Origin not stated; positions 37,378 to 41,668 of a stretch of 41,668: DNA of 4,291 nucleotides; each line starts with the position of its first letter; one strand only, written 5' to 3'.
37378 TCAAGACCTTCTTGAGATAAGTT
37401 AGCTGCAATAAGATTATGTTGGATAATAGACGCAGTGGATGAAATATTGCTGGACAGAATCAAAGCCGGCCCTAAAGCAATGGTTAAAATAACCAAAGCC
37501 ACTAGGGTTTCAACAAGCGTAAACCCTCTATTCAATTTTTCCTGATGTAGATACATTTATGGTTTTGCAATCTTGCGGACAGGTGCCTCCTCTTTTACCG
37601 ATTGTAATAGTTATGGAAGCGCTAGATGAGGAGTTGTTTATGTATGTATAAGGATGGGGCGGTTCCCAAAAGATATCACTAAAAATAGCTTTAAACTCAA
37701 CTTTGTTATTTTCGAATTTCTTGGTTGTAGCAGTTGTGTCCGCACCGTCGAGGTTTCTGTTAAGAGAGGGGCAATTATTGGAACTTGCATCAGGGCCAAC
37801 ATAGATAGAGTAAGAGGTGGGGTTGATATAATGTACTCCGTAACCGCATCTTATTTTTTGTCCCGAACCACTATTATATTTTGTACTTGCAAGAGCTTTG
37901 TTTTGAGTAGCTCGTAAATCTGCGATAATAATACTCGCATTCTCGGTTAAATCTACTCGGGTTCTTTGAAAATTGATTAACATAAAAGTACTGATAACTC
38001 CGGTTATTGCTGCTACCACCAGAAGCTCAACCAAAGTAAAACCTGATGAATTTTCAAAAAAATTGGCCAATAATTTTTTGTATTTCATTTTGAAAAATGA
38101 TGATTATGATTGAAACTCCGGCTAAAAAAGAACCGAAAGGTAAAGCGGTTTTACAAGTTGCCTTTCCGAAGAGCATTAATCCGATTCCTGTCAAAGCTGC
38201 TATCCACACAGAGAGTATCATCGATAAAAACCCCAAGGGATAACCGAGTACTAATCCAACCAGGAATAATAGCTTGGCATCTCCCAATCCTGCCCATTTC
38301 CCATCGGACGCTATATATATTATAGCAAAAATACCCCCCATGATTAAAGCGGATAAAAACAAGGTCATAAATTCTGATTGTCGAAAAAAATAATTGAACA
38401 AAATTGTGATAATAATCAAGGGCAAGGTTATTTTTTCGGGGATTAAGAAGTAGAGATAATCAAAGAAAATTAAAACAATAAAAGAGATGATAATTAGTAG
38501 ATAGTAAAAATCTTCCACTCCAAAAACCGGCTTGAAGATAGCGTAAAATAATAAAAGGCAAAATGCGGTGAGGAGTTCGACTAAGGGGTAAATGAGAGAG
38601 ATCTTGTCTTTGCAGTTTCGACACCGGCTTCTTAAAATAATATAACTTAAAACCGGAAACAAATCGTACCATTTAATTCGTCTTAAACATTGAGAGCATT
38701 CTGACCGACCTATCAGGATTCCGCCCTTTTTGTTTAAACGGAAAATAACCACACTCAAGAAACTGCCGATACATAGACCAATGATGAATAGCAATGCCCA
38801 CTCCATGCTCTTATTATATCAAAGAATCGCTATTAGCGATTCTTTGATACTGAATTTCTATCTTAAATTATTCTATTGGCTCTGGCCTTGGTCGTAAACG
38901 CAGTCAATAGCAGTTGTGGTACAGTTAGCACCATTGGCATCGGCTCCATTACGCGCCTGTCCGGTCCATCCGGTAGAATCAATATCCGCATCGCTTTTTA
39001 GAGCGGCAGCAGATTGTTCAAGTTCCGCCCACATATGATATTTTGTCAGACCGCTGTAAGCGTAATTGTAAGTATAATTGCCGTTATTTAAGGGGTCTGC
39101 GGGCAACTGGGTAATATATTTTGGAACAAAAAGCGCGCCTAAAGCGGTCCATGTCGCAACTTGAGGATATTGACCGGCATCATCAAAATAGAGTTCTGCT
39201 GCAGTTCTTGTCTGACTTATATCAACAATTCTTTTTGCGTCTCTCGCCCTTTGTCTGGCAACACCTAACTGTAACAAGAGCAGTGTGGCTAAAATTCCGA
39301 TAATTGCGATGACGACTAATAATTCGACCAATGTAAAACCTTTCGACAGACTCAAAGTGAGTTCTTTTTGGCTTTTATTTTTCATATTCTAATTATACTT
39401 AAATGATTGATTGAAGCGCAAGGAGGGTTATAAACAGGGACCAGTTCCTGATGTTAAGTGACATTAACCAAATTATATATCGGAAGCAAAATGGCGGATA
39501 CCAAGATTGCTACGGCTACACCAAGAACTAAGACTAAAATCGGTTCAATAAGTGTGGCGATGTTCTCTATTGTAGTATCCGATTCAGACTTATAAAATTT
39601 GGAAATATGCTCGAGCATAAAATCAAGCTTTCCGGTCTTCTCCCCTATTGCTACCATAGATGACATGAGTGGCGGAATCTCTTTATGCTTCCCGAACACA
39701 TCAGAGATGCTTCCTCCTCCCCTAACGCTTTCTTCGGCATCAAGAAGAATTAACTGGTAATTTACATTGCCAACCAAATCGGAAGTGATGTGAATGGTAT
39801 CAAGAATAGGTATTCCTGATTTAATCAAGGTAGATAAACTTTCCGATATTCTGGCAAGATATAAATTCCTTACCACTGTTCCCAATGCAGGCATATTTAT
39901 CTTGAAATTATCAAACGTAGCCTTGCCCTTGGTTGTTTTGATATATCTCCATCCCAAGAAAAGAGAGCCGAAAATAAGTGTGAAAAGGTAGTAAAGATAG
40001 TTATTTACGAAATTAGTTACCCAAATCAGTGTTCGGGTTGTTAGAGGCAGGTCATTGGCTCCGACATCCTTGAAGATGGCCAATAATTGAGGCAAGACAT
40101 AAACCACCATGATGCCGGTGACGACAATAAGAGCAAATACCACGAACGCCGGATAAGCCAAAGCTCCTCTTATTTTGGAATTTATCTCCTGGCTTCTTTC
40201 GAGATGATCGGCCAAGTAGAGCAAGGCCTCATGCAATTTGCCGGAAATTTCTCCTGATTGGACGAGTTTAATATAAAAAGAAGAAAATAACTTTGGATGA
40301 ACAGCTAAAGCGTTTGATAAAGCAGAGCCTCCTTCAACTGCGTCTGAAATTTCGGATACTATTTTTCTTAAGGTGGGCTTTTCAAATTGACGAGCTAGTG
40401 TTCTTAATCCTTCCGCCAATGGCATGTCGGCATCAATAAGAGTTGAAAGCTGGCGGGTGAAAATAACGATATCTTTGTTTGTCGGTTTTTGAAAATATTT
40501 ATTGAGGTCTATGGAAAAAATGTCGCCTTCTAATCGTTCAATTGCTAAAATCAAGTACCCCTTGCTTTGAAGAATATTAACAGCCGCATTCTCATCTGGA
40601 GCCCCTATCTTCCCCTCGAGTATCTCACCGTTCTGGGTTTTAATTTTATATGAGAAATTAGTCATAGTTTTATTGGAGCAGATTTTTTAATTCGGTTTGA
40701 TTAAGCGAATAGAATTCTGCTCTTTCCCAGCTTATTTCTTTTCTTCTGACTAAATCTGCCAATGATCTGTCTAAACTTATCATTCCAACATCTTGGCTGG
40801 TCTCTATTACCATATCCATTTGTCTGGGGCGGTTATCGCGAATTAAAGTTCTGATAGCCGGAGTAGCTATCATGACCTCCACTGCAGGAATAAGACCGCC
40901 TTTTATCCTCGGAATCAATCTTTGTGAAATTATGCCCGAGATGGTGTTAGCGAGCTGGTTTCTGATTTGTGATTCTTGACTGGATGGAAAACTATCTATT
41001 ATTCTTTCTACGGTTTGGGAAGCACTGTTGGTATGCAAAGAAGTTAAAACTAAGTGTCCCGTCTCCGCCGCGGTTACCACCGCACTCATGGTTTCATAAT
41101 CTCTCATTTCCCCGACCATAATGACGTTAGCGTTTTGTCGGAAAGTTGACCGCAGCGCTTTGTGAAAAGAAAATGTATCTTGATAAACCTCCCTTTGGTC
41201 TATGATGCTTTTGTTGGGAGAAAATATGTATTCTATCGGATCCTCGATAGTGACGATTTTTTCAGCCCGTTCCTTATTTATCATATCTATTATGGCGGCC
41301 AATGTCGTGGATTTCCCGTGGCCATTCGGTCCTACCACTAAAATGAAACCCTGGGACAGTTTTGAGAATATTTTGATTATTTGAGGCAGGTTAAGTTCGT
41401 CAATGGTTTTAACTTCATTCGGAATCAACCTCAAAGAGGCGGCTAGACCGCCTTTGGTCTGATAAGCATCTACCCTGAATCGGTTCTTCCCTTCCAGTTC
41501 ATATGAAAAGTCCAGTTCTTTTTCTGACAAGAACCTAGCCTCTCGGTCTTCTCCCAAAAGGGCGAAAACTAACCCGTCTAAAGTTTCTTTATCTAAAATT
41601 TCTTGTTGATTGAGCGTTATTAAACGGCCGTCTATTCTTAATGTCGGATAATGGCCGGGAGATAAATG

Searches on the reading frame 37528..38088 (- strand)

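Call 49: search_protein_families(library=pfam, proteins=[window:37528-38088:-], max_evalue=0.001)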
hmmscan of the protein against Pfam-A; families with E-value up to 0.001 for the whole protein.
window:37528-38088:- (186 aa): 1 family
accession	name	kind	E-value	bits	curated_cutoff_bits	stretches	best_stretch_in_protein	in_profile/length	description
PF07963.17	N_methyl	-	2e-06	27.6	21.2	1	13-36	3-26/27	Prokaryotic N-terminal methylation motif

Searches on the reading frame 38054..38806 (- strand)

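Call 49: search_protein_families(library=pfam, proteins=[window:38054-38806:-], max_evalue=0.001)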
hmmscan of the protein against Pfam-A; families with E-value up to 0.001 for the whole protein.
window:38054-38806:- (250 aa): 2 families
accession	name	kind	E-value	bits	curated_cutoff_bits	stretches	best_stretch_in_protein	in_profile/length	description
PF06750.18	A24_N_bact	-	1.1e-29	102.7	23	1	8-89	1-82/84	Bacterial Peptidase A24 N-terminal domain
PF01478.23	Peptidase_A24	-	1.1e-09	39.1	26.5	1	104-208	2-104/104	Type IV leader peptidase family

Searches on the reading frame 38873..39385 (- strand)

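Call 50: search_protein_families(library=pfam, proteins=[window:38873-39385:-], max_evalue=0.001)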
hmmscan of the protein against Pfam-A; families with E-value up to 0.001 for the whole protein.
window:38873-39385:- (170 aa): 1 family
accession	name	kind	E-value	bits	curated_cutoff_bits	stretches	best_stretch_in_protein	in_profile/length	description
PF07963.17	N_methyl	-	1.2e-07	31.4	21.2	1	14-37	4-27/27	Prokaryotic N-terminal methylation motif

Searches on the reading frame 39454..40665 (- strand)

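Call 50: search_protein_families(library=pfam, proteins=[window:39454-40665:-], max_evalue=0.001)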
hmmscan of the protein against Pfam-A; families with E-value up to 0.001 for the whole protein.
window:39454-40665:- (403 aa): 1 family
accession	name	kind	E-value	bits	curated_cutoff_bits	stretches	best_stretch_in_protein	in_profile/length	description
PF00482.28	T2SSF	-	7e-58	194.5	25.2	2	69-192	1-125/125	Type II secretion system (T2SS), protein F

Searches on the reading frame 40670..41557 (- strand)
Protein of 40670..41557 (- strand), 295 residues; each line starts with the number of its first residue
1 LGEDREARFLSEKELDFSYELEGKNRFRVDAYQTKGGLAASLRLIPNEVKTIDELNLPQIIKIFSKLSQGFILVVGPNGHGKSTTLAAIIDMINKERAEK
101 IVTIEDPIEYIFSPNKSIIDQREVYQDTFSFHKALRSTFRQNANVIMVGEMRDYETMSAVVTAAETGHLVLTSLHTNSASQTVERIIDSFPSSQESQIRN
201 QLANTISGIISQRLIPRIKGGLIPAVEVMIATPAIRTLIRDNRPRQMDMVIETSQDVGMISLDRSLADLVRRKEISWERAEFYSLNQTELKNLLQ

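Call 50: search_protein_families(library=pfam, proteins=[window:40670-41557:-], max_evalue=0.001)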
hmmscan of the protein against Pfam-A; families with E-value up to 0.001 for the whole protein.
window:40670-41557:- (295 aa): 5 families
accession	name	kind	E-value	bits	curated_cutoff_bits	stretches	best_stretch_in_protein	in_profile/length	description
PF00437.27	T2SSE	-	2.5e-41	142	24.9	1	23-217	90-280/370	Type II/IV secretion system protein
PF00005.33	ABC_tran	-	0.00014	22.9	25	1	72-194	14-96/137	ABC transporter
PF13514.12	AAA_27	-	0.00029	20.9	22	1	64-92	21-49/206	AAA domain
PF13401.12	AAA_22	-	0.00034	21.4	27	1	68-130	4-56/130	AAA domain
PF13476.12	AAA_23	-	0.0004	21.5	27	1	67-90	17-40/201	AAA domain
